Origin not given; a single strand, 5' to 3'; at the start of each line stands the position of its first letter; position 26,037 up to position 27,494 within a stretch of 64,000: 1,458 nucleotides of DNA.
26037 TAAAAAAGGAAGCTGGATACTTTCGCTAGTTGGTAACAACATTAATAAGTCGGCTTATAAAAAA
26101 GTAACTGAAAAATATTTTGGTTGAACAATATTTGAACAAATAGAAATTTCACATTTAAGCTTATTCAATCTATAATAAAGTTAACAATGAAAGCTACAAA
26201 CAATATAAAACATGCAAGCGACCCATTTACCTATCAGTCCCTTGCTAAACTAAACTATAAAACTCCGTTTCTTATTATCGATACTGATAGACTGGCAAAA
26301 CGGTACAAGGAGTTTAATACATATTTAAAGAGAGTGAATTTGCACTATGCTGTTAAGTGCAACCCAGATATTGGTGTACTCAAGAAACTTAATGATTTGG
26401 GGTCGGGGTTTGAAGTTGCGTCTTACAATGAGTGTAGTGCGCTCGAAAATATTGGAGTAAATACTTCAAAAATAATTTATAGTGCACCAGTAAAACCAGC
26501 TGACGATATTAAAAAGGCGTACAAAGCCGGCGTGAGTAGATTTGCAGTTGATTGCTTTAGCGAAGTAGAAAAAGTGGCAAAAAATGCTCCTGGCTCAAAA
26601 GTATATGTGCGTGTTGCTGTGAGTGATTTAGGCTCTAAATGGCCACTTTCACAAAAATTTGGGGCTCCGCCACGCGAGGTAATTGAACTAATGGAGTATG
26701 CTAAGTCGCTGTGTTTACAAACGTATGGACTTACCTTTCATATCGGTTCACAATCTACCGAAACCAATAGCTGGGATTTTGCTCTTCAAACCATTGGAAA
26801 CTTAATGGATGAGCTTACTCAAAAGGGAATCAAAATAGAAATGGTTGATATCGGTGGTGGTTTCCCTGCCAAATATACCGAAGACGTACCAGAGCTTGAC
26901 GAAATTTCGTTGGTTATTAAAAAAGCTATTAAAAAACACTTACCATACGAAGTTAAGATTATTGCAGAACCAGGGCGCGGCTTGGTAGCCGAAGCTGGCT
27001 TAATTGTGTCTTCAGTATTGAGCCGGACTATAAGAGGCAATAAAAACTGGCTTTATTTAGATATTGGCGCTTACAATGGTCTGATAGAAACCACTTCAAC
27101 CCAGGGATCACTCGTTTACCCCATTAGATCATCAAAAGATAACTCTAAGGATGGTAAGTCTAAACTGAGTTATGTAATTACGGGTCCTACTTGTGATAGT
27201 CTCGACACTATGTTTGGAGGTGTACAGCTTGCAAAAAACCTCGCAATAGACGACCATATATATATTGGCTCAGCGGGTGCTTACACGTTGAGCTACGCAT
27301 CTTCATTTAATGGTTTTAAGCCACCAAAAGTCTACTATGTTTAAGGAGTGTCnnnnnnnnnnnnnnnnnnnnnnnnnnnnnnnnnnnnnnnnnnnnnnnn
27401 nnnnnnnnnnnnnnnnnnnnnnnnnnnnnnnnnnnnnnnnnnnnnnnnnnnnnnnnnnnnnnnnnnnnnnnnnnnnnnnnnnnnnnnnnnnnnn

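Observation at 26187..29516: ODC-like decarboxylase, unknown 406-aa partner and a convergent stand-alone DUF2156 (aminoacyl-tRNA transferase fold)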

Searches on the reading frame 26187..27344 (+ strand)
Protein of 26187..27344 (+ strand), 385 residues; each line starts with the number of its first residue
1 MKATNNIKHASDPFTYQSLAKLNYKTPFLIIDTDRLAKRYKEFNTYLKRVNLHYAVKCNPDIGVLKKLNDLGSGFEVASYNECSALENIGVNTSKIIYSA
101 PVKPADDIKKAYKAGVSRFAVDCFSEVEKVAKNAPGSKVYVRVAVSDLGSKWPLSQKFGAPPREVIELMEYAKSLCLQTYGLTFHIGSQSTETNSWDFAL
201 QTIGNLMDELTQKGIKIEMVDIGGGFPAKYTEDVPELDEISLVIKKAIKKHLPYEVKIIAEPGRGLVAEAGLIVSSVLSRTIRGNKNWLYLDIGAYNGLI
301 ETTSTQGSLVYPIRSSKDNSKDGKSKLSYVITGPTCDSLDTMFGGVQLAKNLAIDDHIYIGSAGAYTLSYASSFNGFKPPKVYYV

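Call 4: search_protein_families(library=pfam, proteins=[window:26187-27344:+], max_evalue=0.1)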
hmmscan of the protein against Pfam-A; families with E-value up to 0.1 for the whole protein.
window:26187-27344:+ (385 aa): 3 families
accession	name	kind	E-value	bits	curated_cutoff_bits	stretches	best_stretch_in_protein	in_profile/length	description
PF02784.22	Orn_Arg_deC_N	-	3e-59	200.8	23.4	1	35-268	3-247/247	Pyridoxal-dependent decarboxylase, pyridoxal binding domain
PF00278.28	Orn_DAP_Arg_deC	-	2.6e-13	50.5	23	1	147-364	5-95/95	Pyridoxal-dependent decarboxylase, C-terminal sheet domain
PF01168.26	Ala_racemase_N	-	1.8e-07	31.6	24.1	1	31-222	1-193/220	Alanine racemase, N-terminal domain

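Call 5: search_protein_families(library=ncbifam, proteins=[window:26187-27344:+], max_evalue=0.1)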
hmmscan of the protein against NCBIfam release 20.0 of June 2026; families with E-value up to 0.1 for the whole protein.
window:26187-27344:+ (385 aa): 10 families
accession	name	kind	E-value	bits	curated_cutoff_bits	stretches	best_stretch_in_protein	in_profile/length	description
TIGR01048.1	lysA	equivalog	4.6e-57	193.4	297.9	1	15-377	15-387/417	diaminopimelate decarboxylase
TIGR03099.1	dCO2ase_PEP1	hypoth_equivalog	1.5e-40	139.5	478.45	1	16-370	15-382/398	pyridoxal-dependent decarboxylase, exosortase A system-associated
NF006515.0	PRK08961.1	equivalog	9.9e-32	109.8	802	1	23-381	500-855/861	bifunctional aspartate kinase/diaminopimelate decarboxylase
NF041039.1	FslC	exception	8.1e-19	67.7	500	1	23-380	25-399/418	rhizoferrin biosystnesis N-citrylornithine decarboxylase FslC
NF052544.1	OrLyDeCDokD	equivalog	1e-16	60.6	700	1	18-375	35-427/461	ornithine/lysine decarboxylase DokD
TIGR01047.1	nspC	equivalog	2.9e-14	52.3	409.05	1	26-383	3-357/380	carboxynorspermidine decarboxylase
NF003763.0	PRK05354.1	equivalog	5.2e-11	41.8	369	1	45-281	93-360/636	biosynthetic arginine decarboxylase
TIGR01273.1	speA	equivalog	1.2e-10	40.5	624.1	1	54-280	95-351/624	arginine decarboxylase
NF005365.0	PRK06886.1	equivalog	0.011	14.9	340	1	196-256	117-177/327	hypothetical protein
NF045642.2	HdxyAspAldBhcC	equivalog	0.019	14.1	690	1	20-224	23-237/387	3-hydroxy-D-aspartate aldolase BhcC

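Call 9: search_solved_structures(query=window:26187-27344:+, max_evalue=0.00001)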
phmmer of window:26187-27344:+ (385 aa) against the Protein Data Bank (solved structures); distinct sequences matched with E-value up to 0.00001: 50.
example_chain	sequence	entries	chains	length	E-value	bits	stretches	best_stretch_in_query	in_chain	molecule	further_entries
5gjm_A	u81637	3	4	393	1.7e-57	198.5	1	19-378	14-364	Lysine/ornithine decarboxylase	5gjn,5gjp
5gjo_A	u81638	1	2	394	3.3e-57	197.6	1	18-378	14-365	Lysine/ornithine decarboxylase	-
1szr_C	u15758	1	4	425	3.7e-55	190.8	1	26-385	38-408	Ornithine decarboxylase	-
1njj_A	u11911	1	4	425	4.5e-55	190.5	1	26-385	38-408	ornithine decarboxylase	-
1f3t_A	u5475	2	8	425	4.5e-55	190.5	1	26-385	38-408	ORNITHINE DECARBOXYLASE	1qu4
2tod_A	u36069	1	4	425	3.1e-54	187.8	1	26-385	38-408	PROTEIN (ORNITHINE DECARBOXYLASE)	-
2plj_A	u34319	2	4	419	3.4e-53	184.4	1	24-379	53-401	lysine/ornithine decarboxylase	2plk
7odc_A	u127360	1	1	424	3.3e-49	171.3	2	23-280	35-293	PROTEIN (ORNITHINE DECARBOXYLASE)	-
9b8m_A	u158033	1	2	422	9.9e-49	169.7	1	23-385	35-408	Ornithine decarboxylase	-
4zgy_A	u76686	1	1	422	9.9e-49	169.7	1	23-385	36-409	Ornithine decarboxylase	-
7s3f_A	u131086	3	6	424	1e-48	169.7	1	23-385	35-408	Ornithine decarboxylase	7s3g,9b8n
2on3_A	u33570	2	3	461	1.4e-48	169.2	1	23-385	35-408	Ornithine decarboxylase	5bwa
1d7k_A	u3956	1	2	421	1.4e-48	169.2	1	23-385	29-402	HUMAN ORNITHINE DECARBOXYLASE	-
2oo0_A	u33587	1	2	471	1.5e-48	169.1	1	23-385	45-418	Ornithine decarboxylase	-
7u6p_A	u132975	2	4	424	1.3e-47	166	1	23-385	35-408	Ornithine decarboxylase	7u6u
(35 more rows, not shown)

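Call 90: search_solved_structures(query=window:26187-27344:+, max_evalue=1e-50, show_alignments=5)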
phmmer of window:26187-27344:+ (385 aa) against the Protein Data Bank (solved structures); distinct sequences matched with E-value up to 1e-50: 7.
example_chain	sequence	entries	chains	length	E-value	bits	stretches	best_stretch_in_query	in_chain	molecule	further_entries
5gjm_A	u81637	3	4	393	1.7e-57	198.5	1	19-378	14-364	Lysine/ornithine decarboxylase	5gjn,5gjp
5gjo_A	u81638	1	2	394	3.3e-57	197.6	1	18-378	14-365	Lysine/ornithine decarboxylase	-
1szr_C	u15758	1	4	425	3.7e-55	190.8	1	26-385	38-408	Ornithine decarboxylase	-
1njj_A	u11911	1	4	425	4.5e-55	190.5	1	26-385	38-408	ornithine decarboxylase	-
1f3t_A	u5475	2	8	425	4.5e-55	190.5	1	26-385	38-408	ORNITHINE DECARBOXYLASE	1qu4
2tod_A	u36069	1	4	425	3.1e-54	187.8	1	26-385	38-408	PROTEIN (ORNITHINE DECARBOXYLASE)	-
2plj_A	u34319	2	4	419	3.4e-53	184.4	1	24-379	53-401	lysine/ornithine decarboxylase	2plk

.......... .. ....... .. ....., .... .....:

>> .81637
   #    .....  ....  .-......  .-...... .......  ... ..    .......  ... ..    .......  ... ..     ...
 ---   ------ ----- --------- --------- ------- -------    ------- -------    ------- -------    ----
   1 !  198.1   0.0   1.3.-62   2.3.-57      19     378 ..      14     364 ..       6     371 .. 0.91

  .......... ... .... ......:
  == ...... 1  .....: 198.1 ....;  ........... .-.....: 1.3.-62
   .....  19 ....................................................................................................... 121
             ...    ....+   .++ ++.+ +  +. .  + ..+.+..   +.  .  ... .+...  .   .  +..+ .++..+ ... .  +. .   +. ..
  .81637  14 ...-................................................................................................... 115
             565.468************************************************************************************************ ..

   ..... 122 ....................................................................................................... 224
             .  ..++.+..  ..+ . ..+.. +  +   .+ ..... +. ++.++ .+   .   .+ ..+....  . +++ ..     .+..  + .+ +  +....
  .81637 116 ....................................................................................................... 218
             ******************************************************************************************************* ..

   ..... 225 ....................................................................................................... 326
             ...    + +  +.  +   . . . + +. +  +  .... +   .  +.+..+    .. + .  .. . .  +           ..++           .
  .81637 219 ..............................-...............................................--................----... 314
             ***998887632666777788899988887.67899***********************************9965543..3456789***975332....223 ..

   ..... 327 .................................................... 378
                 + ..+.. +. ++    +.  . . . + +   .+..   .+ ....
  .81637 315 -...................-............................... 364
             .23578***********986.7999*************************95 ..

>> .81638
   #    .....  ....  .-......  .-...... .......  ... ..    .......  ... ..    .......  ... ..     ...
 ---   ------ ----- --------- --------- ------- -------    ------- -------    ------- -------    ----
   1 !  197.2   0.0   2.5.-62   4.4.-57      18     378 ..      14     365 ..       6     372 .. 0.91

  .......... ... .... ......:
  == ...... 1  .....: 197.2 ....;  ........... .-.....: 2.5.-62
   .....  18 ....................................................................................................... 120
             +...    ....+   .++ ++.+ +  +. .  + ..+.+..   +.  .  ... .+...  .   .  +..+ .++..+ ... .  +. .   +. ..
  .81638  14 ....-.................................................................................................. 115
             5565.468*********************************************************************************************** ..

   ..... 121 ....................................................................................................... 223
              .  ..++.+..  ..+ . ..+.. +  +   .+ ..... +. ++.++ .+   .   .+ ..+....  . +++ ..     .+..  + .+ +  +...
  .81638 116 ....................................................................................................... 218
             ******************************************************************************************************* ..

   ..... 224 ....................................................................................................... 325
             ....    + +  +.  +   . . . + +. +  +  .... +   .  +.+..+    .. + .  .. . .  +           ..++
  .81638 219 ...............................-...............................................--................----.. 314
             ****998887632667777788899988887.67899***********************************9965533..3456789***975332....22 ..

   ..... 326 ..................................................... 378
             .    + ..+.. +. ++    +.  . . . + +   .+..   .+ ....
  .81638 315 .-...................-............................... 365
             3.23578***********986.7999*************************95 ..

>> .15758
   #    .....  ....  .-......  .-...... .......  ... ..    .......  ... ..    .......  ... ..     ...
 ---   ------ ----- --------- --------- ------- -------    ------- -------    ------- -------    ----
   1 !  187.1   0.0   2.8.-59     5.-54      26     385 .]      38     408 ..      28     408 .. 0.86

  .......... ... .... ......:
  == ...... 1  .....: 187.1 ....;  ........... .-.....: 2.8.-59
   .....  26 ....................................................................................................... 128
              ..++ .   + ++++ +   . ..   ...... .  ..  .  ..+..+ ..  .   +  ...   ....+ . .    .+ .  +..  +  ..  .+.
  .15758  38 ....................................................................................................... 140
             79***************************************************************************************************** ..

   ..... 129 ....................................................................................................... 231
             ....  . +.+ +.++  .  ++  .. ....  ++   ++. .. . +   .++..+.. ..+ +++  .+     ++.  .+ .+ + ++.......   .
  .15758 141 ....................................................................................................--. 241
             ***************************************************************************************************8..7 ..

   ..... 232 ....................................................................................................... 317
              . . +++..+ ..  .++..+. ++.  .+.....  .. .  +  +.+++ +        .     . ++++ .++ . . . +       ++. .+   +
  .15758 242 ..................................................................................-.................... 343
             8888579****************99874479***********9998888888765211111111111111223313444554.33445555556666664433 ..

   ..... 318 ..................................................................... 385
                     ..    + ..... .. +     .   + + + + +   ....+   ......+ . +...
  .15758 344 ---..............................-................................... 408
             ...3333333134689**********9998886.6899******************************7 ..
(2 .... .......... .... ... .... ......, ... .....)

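Call 91: list_cluster_members(proteins=[P0003, P0016, P0020, P0028, window:27353-28573:+, window:26187-27344:+, P0012])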
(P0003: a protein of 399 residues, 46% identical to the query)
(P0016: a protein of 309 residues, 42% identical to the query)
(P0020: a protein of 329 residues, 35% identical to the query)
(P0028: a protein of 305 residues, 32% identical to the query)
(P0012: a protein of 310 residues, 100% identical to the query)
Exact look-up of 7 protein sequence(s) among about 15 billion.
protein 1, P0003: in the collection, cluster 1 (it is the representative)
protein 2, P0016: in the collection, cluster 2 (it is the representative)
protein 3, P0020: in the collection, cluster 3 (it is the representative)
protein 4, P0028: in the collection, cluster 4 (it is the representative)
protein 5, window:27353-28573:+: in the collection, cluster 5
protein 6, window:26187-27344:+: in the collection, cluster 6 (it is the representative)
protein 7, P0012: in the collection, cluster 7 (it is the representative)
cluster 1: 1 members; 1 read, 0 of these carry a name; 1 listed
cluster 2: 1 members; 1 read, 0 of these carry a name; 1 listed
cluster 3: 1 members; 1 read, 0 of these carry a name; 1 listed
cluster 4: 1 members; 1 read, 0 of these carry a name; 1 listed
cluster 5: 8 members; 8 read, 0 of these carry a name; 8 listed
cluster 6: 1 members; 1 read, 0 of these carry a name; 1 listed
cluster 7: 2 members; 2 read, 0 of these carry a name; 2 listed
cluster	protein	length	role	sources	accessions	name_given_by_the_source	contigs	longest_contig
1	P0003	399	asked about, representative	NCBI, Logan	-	-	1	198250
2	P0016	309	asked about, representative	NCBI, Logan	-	-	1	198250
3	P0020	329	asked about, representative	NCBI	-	-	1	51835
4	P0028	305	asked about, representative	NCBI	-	-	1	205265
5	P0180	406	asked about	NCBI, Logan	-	-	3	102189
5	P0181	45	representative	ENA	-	-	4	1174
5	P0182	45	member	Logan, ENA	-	-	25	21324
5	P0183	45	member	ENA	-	-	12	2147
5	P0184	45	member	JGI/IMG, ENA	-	-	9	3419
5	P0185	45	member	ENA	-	-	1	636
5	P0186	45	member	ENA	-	-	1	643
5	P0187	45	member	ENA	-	-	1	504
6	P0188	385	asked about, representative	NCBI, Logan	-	-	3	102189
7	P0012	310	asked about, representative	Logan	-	-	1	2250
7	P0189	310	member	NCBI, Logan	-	-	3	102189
